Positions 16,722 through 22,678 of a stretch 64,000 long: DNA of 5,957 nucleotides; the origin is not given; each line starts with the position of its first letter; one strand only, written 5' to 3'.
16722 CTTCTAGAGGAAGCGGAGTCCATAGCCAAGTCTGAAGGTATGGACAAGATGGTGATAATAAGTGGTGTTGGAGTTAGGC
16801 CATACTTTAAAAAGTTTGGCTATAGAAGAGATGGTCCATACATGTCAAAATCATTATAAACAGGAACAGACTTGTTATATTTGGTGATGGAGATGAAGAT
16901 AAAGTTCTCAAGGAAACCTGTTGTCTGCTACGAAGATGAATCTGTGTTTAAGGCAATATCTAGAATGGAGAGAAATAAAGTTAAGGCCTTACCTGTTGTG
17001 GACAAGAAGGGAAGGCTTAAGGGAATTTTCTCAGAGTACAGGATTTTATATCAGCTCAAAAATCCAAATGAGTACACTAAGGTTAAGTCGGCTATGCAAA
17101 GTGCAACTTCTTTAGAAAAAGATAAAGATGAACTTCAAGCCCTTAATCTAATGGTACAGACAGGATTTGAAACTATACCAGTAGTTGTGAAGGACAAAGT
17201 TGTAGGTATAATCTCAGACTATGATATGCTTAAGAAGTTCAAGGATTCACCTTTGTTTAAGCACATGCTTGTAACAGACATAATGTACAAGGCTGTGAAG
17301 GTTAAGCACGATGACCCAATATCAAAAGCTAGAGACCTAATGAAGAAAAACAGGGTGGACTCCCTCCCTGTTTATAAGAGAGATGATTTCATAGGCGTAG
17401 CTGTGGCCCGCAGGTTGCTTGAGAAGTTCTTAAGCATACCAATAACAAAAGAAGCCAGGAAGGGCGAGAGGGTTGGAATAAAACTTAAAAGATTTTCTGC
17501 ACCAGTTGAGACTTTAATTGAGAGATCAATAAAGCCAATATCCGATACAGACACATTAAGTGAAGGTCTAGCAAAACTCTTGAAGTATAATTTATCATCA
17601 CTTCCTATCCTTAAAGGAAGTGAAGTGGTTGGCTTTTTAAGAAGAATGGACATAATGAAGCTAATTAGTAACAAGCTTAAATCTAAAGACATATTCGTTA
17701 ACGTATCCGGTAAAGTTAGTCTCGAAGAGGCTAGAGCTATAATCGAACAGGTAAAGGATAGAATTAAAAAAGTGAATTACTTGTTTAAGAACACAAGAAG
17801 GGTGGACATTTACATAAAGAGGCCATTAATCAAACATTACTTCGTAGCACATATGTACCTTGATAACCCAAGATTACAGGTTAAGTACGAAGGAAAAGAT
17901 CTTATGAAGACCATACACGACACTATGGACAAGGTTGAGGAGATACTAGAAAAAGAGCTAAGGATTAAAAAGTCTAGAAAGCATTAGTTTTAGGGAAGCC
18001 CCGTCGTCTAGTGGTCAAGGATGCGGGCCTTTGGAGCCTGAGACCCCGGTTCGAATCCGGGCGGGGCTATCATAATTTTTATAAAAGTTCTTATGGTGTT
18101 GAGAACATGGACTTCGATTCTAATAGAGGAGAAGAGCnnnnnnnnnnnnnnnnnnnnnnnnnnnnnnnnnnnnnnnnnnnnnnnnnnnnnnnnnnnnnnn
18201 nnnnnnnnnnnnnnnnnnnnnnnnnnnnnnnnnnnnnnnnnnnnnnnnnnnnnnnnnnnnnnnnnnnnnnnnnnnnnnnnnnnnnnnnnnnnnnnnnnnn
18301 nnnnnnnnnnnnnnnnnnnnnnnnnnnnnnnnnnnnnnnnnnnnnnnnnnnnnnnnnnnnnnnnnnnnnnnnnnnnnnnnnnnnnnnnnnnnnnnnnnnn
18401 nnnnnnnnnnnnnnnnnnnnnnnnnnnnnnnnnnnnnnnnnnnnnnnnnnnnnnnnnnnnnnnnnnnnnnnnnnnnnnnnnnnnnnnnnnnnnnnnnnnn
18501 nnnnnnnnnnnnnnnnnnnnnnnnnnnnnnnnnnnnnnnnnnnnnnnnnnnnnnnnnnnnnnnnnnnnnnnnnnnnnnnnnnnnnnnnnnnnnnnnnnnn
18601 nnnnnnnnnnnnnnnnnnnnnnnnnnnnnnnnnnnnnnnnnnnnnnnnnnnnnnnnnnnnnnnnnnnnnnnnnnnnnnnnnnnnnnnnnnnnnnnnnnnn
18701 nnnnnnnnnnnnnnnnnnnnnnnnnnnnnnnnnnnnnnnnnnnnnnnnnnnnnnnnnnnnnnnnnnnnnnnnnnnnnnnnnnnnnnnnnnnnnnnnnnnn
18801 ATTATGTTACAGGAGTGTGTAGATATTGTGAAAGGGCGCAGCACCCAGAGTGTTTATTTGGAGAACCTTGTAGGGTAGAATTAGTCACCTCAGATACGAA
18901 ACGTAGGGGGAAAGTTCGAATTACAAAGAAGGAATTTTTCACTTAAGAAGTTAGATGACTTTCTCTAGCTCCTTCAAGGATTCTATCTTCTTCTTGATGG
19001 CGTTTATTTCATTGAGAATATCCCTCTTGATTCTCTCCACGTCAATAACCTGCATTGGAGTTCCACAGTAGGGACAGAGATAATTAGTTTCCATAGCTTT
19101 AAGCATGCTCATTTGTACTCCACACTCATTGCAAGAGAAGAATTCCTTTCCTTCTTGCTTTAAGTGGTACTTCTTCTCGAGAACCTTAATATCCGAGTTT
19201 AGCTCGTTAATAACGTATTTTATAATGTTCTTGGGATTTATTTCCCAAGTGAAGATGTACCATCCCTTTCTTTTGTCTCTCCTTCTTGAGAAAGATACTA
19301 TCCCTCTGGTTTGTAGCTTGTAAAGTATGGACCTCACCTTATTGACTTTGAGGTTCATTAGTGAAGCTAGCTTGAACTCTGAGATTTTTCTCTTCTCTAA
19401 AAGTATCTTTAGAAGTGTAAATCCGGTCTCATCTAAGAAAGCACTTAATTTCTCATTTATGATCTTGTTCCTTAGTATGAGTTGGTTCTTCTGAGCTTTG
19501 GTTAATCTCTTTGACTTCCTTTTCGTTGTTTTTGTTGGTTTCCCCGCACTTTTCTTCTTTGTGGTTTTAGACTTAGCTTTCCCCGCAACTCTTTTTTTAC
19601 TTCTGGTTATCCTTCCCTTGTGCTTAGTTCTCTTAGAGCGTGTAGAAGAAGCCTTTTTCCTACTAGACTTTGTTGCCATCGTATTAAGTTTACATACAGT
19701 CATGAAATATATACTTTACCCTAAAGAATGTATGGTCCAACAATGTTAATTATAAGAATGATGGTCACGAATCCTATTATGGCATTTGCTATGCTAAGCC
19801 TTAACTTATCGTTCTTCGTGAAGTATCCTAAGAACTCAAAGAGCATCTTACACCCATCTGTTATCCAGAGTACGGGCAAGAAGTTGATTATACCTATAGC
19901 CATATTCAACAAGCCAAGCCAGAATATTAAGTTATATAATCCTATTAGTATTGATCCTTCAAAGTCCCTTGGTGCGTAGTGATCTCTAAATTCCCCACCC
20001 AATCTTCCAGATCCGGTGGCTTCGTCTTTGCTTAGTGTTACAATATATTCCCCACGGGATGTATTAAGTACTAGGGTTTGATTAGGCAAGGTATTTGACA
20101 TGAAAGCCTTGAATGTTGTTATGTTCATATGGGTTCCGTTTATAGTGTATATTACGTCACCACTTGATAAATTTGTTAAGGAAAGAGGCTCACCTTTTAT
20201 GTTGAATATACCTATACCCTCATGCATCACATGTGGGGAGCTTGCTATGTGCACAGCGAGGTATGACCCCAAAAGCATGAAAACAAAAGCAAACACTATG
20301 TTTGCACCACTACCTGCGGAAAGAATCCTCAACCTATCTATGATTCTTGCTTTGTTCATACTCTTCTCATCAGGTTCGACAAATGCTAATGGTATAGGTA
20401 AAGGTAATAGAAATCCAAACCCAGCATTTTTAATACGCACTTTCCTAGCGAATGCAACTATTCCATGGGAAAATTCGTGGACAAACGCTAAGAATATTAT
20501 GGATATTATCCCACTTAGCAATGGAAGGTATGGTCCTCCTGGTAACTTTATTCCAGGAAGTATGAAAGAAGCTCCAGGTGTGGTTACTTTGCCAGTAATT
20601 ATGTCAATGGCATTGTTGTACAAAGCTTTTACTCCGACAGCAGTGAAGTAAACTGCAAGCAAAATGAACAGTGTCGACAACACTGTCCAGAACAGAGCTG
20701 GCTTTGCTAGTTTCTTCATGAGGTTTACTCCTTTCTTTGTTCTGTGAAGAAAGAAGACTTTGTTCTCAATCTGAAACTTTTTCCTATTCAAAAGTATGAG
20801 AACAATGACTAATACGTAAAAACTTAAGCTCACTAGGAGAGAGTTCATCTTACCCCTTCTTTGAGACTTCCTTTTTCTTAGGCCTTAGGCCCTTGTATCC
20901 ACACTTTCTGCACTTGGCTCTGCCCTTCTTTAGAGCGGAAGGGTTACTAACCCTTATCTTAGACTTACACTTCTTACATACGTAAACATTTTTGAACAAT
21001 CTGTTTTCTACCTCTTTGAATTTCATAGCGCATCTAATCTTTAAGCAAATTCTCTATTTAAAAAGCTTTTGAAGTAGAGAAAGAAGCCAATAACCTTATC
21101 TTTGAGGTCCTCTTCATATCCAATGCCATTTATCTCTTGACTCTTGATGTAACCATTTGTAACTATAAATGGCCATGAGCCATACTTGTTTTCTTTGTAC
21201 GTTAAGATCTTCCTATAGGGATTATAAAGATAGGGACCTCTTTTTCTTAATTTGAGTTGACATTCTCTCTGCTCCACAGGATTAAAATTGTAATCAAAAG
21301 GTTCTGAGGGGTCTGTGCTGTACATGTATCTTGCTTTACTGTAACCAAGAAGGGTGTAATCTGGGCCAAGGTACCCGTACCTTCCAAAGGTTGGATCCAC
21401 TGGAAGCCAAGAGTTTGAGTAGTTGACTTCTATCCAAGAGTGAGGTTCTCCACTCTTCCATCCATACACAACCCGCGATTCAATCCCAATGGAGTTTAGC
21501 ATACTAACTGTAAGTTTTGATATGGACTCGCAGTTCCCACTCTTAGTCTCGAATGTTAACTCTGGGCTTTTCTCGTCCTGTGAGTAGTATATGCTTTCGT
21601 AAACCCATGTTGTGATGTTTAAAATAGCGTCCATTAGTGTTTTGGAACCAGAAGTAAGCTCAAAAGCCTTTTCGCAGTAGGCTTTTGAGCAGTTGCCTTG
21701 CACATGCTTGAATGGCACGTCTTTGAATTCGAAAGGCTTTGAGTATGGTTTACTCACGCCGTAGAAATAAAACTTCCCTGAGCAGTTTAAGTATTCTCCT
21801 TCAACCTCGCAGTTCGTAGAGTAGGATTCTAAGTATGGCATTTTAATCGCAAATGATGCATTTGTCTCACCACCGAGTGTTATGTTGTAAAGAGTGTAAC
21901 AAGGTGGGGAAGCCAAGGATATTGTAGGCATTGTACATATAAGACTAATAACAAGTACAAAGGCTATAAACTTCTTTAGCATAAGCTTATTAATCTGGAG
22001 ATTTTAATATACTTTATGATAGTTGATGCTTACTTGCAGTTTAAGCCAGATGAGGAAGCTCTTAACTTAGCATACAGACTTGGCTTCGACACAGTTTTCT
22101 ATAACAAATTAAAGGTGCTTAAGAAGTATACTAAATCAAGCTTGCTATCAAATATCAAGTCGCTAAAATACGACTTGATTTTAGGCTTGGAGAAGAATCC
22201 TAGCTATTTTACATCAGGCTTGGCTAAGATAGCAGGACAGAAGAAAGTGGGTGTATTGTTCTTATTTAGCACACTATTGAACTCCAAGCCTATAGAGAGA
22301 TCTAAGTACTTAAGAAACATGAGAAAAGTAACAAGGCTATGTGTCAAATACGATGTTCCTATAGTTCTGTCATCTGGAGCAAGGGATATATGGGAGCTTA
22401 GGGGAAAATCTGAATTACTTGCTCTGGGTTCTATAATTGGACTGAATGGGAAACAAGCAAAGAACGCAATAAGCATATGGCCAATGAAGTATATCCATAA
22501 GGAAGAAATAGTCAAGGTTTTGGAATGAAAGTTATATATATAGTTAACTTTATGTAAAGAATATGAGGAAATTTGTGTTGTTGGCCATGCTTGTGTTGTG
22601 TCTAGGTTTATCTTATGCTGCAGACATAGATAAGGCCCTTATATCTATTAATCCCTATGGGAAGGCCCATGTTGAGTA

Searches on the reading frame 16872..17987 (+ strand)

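Call 101: search_protein_families(library=pfam, proteins=[window:16872-17987:+], max_evalue=0.01)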
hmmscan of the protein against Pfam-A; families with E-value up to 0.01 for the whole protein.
window:16872-17987:+ (371 aa): 2 families
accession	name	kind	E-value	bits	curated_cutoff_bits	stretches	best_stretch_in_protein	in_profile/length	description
PF00571.33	CBS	-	2.4e-36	124.3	24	4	13-62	6-55/57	CBS domain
PF02482.25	Ribosomal_S30AE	-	0.0031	18.6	23.7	1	277-362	2-83/88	Sigma 54 modulation protein / S30EA ribosomal protein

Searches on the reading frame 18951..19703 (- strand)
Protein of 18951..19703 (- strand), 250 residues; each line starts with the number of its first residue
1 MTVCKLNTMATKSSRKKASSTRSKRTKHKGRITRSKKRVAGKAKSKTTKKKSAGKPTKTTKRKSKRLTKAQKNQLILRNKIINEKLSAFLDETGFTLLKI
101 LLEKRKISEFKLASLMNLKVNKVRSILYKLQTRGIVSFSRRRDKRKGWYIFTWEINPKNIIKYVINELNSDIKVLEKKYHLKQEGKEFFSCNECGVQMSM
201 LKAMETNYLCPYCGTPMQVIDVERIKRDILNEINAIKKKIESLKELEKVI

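Call 66: search_protein_families(library=pfam, proteins=[window:18951-19703:-], max_evalue=0.001)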
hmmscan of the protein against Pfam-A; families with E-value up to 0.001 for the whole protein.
window:18951-19703:- (250 aa): 1 family
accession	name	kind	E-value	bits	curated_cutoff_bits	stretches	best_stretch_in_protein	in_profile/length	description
PF02002.24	TFIIE_alpha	-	2.4e-15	56.7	22.9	1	82-181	3-102/105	TFIIE alpha subunit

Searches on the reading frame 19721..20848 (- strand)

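Call 66: search_protein_families(library=pfam, proteins=[window:19721-20848:-], max_evalue=0.001)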
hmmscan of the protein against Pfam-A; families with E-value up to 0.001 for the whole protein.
window:19721-20848:- (375 aa): 1 family
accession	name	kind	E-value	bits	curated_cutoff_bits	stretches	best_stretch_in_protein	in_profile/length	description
PF02163.28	Peptidase_M50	-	8.5e-20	71.5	27.2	1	113-365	2-220/221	Peptidase family M50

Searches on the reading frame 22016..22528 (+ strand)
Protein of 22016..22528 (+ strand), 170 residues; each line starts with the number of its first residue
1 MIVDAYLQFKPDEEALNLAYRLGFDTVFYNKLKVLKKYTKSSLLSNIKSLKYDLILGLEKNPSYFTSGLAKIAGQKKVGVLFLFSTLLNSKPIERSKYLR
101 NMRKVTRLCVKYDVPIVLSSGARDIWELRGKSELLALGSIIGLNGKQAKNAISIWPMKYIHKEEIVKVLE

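Call 66: search_protein_families(library=pfam, proteins=[window:22016-22528:+], max_evalue=0.001)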
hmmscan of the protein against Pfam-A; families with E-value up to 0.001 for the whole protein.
window:22016-22528:+ (170 aa): 1 family
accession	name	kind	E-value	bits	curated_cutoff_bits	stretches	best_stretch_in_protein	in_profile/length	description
PF01876.22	RNase_P_p30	-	3.6e-19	69.5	35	1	47-153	106-212/214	RNase P subunit p30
